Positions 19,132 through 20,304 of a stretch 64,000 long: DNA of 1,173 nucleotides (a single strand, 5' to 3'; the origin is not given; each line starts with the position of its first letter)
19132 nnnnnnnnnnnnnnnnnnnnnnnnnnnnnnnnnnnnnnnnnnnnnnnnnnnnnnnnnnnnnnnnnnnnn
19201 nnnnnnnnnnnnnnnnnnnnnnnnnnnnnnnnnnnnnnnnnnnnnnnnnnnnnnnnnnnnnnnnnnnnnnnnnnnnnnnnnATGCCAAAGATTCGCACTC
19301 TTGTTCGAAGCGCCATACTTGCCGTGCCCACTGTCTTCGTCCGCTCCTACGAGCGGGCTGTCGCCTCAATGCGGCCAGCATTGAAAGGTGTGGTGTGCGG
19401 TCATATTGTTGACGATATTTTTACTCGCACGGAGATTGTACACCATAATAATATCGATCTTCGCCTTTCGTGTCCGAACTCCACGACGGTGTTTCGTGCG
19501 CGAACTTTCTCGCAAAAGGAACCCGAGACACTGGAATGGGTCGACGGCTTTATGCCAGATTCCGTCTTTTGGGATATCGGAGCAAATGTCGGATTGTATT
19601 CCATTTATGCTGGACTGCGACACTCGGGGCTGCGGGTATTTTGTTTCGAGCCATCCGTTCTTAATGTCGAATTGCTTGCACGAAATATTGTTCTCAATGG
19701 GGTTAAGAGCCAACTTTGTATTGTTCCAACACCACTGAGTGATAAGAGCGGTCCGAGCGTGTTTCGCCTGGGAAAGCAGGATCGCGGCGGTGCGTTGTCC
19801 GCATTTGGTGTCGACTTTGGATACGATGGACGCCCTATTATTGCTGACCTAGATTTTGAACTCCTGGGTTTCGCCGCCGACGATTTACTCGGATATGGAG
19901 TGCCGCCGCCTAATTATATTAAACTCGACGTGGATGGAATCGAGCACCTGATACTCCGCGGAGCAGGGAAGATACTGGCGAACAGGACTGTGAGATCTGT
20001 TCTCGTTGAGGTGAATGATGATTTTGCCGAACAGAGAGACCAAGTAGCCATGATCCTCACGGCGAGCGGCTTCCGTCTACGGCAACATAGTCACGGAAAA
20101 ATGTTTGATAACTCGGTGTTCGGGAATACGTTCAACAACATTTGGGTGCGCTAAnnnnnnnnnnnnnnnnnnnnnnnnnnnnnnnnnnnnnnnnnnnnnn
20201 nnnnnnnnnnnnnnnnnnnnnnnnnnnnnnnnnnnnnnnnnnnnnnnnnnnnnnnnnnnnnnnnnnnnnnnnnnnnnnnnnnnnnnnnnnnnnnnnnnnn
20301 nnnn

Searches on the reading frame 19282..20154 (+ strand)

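Call 9: search_protein_families(library=pfam, proteins=[window:19282-20154:+], max_evalue=0.001)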
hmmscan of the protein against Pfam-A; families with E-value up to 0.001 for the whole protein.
window:19282-20154:+ (290 aa): 1 family
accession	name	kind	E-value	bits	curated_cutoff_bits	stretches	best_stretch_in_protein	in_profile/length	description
PF05050.19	Methyltransf_21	-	2e-06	28.5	22.7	1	98-266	1-173/173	Methyltransferase FkbM domain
